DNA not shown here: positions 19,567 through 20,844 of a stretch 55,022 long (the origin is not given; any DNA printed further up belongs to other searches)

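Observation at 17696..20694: Sulfate activation and reduction genes paired with phosphosulfolactate synthase instead of sulfite reductase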

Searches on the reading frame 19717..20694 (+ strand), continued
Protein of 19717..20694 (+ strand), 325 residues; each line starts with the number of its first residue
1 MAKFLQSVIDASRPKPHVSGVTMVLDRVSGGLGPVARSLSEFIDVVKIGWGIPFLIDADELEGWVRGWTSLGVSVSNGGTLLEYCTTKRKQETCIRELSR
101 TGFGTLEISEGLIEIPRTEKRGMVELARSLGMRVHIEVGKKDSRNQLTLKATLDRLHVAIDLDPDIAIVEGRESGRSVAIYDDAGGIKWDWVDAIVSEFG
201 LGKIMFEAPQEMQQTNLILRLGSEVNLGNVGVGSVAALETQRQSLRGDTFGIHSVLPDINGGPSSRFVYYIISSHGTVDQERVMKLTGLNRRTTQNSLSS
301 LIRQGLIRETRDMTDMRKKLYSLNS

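Call 23: find_related_loci(query=A1, collection=metagenome_contigs, flank=10000)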
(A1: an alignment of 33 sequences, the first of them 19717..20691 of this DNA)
Query A1 (325 aa) in metagenome_contigs; peptide patterns used: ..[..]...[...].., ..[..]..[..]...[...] (x = any residue, [..] = any of these).
201 stretches matched a pattern; 117 encode a relative of the query (tblastn E <= 1e-3); the best 80 are kept; 80 distinct loci.
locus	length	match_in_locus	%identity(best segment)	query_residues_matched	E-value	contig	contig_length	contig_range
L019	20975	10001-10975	74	1-325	1e-166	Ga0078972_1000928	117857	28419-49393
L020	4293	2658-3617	50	3-322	8e-107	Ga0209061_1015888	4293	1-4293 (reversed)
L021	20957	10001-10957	48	3-321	2e-103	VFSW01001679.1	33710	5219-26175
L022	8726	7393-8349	50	4-322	6e-102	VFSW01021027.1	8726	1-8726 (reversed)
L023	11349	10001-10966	50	3-325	1e-101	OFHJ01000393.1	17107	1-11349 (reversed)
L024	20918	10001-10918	51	20-325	3e-100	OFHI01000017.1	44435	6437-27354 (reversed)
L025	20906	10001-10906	50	20-321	1e-96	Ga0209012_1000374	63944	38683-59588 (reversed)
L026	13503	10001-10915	48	14-322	3e-94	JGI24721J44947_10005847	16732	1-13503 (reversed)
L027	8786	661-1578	49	20-325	8e-94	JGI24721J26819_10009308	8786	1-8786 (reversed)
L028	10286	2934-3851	49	20-325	5e-94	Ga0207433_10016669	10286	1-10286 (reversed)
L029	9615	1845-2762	49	20-325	5e-93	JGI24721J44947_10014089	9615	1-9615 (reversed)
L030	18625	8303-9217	48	14-322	2e-93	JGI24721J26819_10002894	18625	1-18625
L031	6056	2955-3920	46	1-323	2e-91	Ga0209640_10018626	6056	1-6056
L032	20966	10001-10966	46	1-323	6e-91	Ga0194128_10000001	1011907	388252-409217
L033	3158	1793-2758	45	1-323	7e-90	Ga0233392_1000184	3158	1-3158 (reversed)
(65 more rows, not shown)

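Call 48: predict_structure(alignment_id=A1)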
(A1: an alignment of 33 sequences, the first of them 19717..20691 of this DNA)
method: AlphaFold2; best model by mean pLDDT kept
length: 325 residues; sequences in the alignment: 33
mean_pLDDT: 89.6   pTM: 0.75
mean pLDDT of the five models: 89.6, 89.4, 89.3, 88.1, 87.6
residues with pLDDT >= 90: 198; 70-90: 112; 50-70: 15; < 50: 0
segments of 3 or more residues with pLDDT < 50: none
pLDDT, mean of each block of 10 residues (from residue 1): 78 86 83 83 93 91 94 94 94 97 95 91 98 96 87 96 97 88 90 91 95 91 93 91 79 65 89 84 90 96 93 85 79
secondary structure, 60 per line:
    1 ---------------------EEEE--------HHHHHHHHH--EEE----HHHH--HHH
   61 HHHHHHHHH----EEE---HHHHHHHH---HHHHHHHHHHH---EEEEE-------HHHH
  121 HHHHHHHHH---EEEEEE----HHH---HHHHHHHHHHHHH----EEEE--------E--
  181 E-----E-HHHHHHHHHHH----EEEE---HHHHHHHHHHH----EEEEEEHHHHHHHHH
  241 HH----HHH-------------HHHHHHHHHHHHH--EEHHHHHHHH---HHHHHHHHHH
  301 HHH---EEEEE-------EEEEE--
elements in order: E22-25 H34-42 E45-47 H52-55 H58-69 E74-76 H80-87 H91-101 E105-109 H117-129 E133-138 H149-161 E166-169 H189-199 E204-207 H211-221 E226-231 H232-242 H263-275 H280-287 H291-303 E307-311 E319-323

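Call 52: fold_search(model_id=the predicted structure, library=pdb)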
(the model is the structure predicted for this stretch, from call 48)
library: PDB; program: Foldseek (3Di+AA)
matches with E <= 10: 1892; with E <= 0.001: 279
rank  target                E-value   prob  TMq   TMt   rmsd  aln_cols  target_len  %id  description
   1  1qwg                  9.3e-23  1.00  0.68  0.87   3.1       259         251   35  Crystal structure of Methanococcus jannaschii phosphosulfolactate synthase (released 2003-12-09)
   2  9cm1_0                2.7e-19  1.00  0.67  0.90   2.7       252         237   32  Novel designed icosahedral nanoparticle I3-D12 (released 2025-07-16)
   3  1u83                  6.4e-14  1.00  0.60  0.85   2.7       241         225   26  PSL synthase from Bacillus subtilis (released 2004-09-14)
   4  1zrq_C                6.9e-06  1.00  0.38  0.45   8.6       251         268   14  Escherichia coli Methylenetetrahydrofolate Reductase (reduced) complexed with NADH, pH 6.0 (released 2005-08-09)
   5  6pey_B                6.9e-06  1.00  0.40  0.43   8.7       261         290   14  MTHFR with mutation Asp120Ala (released 2019-09-25)
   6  6pey_C                6.9e-06  1.00  0.38  0.44   8.9       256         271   14  MTHFR with mutation Asp120Ala (released 2019-09-25)
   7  1b5t_C                7.7e-06  1.00  0.43  0.51   6.3       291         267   13  ESCHERICHIA COLI METHYLENETETRAHYDROFOLATE REDUCTASE (released 1999-01-20)
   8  5unc_B                7.7e-06  1.00  0.38  0.43  17.1       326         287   12  The crystal structure of PHOSPHOENOLPYRUVATE PHOSPHOMUTASE from Streptomyces platensis subsp. rosaceus (released 2017-02-22)
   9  8u90                  8.1e-06  1.00  0.42  0.45  16.0       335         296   12  Crystal structure of N-acetylneuraminate lyase (NanA) from Klebsiella aerogenes (Apo, hexagonal form) (released 2023-09-27)
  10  2wnq_C                8.1e-06  1.00  0.41  0.44  15.8       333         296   13  Structure of the E192N mutant of E. coli N-acetylneuraminic acid lyase in space group P21 (released 2010-08-25)
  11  3ieb_A                8.6e-06  1.00  0.48  0.69   4.5       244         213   14  Crystal structure of 3-keto-L-gulonate-6-phosphate decarboxylase from Vibrio cholerae O1 biovar El Tor str. N16961 (released 2009-08-18)
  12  8dop_A                8.6e-06  1.00  0.39  0.54   5.8       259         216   10  Crystal structure of 2,3-diketo-5-methylthiopentyl-1-phosphate enolase-phosphatase from Klebsiella aerogenes (P1 Form) (released 2022-07-27)
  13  9hvh_B                9.1e-06  1.00  0.46  0.56   6.6       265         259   10  High-efficiency Kemp eliminases by complete computational design (released 2025-06-11)
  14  2hk0_A                1.0e-05  1.00  0.38  0.42   7.7       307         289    9  Crystal structure of D-psicose 3-epimerase (DPEase) in the absence of substrate (released 2006-08-29)
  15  5unc_A                1.1e-05  1.00  0.39  0.43  16.8       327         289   12  The crystal structure of PHOSPHOENOLPYRUVATE PHOSPHOMUTASE from Streptomyces platensis subsp. rosaceus (released 2017-02-22)
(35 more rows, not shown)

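Call 63: search_protein_representatives(protein=window:19717-20691:+)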
Query: 325 residues. Proteins with E-value up to 0.001 (for the whole library): 802; up to 1e-10: 294; up to 1e-30: 36. The best 150 are listed.
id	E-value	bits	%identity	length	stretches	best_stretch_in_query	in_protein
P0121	7.3e-81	288.2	46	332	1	3-323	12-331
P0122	3.9e-73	262.8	41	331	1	12-322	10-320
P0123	3.1e-71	256.6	41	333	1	4-323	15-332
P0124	3.3e-70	253.2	42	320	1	16-321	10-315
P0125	5.9e-57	209.7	56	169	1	160-324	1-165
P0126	1.1e-56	208.8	38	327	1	1-321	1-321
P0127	3.7e-55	203.8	37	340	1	10-310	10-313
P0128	8.7e-55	202.5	49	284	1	134-323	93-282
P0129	5.1e-52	193.4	34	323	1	7-323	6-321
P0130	8.7e-52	192.7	44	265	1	14-251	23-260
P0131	2.8e-50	187.7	37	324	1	13-303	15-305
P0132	6.4e-49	183.3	34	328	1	9-322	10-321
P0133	1.6e-48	182.0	33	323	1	6-321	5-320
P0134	5.0e-47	177.1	36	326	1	21-323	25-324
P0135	1.3e-44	169.1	33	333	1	14-312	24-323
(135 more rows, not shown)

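Call 66: find_encoding_contigs(protein=P0037, flank=6000, max_places=1)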
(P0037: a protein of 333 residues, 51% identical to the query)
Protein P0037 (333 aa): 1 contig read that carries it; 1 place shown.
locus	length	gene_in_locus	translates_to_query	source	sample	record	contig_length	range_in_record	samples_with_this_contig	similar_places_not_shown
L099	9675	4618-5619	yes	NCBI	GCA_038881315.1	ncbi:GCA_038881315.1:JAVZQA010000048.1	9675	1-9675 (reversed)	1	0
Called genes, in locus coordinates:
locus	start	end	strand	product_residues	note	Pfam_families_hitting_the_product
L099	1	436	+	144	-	?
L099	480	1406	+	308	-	PF00005:ABC_tran, PF02463:SMC_N (faint), PF13304:AAA_21 (faint)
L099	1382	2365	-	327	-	PF00348:polyprenyl_synt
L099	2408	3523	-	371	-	PF01070:FMN_dh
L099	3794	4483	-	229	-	PF01507:PAPS_reduct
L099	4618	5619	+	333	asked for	PF02679:ComA, PF01047:MarR (faint), PF12802:MarR_2 (faint), PF01978:TrmB (weak)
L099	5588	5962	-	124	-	-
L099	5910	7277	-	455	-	PF00005:ABC_tran, PF13304:AAA_21 (faint), PF13401:AAA_22 (faint), PF08352:oligo_HPY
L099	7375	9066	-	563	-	PF00005:ABC_tran, PF13304:AAA_21 (weak), PF08352:oligo_HPY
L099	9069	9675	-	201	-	PF00528:BPD_transp_1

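Call 67: find_encoding_contigs(protein=P0120, flank=6000, max_places=1)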
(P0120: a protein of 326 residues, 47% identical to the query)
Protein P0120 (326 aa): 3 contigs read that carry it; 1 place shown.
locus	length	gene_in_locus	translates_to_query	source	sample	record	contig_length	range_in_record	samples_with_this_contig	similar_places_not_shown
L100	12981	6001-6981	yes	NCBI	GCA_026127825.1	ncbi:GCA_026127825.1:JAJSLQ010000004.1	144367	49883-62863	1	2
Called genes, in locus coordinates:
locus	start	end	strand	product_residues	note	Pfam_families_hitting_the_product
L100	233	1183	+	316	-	-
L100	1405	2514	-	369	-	PF01555:N6_N4_Mtase, PF03602:Cons_hypoth95 (weak), PF01555:N6_N4_Mtase (weak)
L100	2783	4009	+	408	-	PF13439:Glyco_transf_4, PF00534:Glycos_transf_1, PF13692:Glyco_trans_1_4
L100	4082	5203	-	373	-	PF14306:PUA_2, PF01747:ATP-sulfurylase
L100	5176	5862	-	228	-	PF01507:PAPS_reduct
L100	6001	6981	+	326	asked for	PF02679:ComA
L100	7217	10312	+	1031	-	PF26549:Tricorn_N, PF07676:PD40 (faint), PF26550:Tricorn_2nd, PF25174:Beta-prop_THOC3 (faint), PF14684:Tricorn_C1, PF14685:PDZ_Tricorn, PF03572:Peptidase_S41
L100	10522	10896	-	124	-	-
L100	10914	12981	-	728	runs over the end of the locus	PF00005:ABC_tran, PF00485:PRK (faint), PF02463:SMC_N (faint), PF13191:AAA_16 (faint), PF13304:AAA_21 (faint), PF08352:oligo_HPY, PF00005:ABC_tran, PF08352:oligo_HPY, +4 more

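Call 68: find_encoding_contigs(protein=P0088, flank=6000, max_places=1)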
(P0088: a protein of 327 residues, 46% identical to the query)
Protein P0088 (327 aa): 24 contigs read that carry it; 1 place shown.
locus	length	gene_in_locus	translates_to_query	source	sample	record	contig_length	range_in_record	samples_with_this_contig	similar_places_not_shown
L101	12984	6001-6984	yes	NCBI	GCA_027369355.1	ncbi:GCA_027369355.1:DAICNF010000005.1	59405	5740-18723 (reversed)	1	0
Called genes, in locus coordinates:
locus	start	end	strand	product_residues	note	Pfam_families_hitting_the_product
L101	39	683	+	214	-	PF08843:AbiEii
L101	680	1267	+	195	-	-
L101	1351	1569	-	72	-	-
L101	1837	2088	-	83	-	-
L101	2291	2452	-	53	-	PF09853:DUF2080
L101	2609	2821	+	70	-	PF09853:DUF2080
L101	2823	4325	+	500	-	PF05598:DUF772, PF01609:DDE_Tnp_1 (weak), PF13751:DDE_Tnp_1_6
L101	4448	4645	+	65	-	-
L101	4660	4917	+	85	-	-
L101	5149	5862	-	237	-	PF01507:PAPS_reduct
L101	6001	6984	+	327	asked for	PF02679:ComA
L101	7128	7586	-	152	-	PF04138:GtrA_DPMS_TM (weak)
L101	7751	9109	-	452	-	PF03486:HI0933_like (faint), PF07992:Pyr_redox_2, PF13450:NAD_binding_8 (faint), PF13738:Pyr_redox_3, PF00070:Pyr_redox, PF02852:Pyr_redox_dim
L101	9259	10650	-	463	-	-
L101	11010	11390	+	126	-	PF01176:eIF-1a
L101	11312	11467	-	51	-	-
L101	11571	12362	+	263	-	PF00069:Pkinase (weak), PF01163:RIO1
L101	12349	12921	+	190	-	PF00013:KH_1 (weak), PF21800:KH_KRR1_2nd, PF22891:KH_PNO1_2nd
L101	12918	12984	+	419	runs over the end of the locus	PF22023:Pus10_THUMP_arc, PF21238:Pus10_C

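Call 69: find_encoding_contigs(protein=P0024, flank=6000, max_places=1)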
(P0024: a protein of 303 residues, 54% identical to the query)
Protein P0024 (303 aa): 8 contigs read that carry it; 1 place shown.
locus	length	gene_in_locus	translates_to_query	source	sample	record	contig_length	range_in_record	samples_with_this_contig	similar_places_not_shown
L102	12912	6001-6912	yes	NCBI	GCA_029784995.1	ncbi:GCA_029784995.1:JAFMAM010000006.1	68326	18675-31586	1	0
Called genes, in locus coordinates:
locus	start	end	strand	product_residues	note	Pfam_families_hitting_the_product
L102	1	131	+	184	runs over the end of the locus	PF01544:CorA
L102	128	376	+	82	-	PF01544:CorA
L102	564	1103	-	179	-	-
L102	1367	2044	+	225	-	PF00535:Glycos_transf_2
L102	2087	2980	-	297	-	PF10340:Say1_Mug180, PF20434:BD-FAE, PF07859:Abhydrolase_3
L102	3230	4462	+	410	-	PF00162:PGK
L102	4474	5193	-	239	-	PF03601:Cons_hypoth698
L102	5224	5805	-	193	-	PF03601:Cons_hypoth698 (weak)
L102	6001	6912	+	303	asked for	PF02679:ComA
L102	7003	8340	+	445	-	PF01266:DAO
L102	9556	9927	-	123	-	-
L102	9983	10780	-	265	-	PF01555:N6_N4_Mtase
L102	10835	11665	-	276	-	PF00581:Rhodanese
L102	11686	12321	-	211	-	PF00730:HhH-GPD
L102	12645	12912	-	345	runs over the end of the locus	PF14520:HHH_5, PF00154:RecA_N, PF08423:Rad51, PF13481:AAA_25 (weak), PF06745:ATPase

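Call 75: list_cluster_members(proteins=[P0015, P0028, P0050, P0102, P0110, P0088, P0012, P0016, P0044, P0115])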
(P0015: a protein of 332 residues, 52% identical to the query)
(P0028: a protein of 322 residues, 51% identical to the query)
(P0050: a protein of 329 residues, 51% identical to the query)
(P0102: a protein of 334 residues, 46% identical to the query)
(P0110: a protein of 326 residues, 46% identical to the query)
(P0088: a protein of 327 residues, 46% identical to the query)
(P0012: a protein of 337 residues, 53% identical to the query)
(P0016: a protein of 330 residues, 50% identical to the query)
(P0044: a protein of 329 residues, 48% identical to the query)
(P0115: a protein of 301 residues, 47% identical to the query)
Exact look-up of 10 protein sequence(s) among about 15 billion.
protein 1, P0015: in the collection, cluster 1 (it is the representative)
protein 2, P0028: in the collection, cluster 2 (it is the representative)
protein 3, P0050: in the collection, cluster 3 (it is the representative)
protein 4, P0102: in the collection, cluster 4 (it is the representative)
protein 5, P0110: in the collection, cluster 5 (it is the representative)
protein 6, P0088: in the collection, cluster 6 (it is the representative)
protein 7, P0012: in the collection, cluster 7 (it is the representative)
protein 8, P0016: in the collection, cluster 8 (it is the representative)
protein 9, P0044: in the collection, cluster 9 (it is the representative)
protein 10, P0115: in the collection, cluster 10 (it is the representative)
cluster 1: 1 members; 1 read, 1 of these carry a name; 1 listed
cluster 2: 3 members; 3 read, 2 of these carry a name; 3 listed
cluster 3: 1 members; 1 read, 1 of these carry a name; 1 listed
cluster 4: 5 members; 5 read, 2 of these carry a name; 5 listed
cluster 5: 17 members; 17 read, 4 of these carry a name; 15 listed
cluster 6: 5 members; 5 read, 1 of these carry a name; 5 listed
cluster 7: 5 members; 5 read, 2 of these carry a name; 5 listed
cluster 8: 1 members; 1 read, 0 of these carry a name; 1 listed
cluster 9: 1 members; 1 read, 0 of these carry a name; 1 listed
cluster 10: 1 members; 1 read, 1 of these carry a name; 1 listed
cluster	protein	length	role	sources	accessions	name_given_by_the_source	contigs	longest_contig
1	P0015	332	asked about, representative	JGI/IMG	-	phosphosulfolactate synthase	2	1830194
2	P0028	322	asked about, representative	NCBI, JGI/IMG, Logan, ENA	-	phosphosulfolactate synthase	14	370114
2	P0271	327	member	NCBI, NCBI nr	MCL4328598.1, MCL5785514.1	MAG: phosphosulfolactate synthase [Candidatus Thermoplasmatota archaeon] | phosphosulfolactate synthase [Candidatus Thermoplasmatota archaeon]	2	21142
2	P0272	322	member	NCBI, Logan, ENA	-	-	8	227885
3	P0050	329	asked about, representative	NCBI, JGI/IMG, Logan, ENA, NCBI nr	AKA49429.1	hypothetical protein IX51_10350 [uncultured archaeon]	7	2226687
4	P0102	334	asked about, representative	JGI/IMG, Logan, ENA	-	-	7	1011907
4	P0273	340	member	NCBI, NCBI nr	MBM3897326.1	MAG: DNA mismatch repair protein MutT [Thaumarchaeota archaeon] | DNA mismatch repair protein MutT [Nitrososphaerota archaeon]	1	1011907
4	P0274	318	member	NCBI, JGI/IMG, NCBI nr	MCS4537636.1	MAG: phosphosulfolactate synthase [Thaumarchaeota archaeon] | phosphosulfolactate synthase | phosphosulfolactate synthase [Nitrososphaerota archaeon]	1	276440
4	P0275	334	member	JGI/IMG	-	-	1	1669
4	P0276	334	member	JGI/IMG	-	-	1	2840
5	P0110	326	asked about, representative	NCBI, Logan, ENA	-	-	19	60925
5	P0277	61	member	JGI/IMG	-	DNA-binding MarR family transcriptional regulator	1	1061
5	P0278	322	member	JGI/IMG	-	phosphosulfolactate synthase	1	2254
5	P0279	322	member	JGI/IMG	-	phosphosulfolactate synthase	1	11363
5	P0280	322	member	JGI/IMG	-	phosphosulfolactate synthase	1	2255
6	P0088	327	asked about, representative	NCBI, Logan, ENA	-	-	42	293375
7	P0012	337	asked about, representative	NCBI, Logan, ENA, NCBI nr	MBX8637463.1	MAG: phosphosulfolactate synthase [Thermoplasmata archaeon] | phosphosulfolactate synthase [Candidatus Sysuiplasma acidicola]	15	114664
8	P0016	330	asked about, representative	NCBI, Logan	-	-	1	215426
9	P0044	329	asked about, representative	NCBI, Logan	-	-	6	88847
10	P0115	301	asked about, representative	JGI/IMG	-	phosphosulfolactate synthase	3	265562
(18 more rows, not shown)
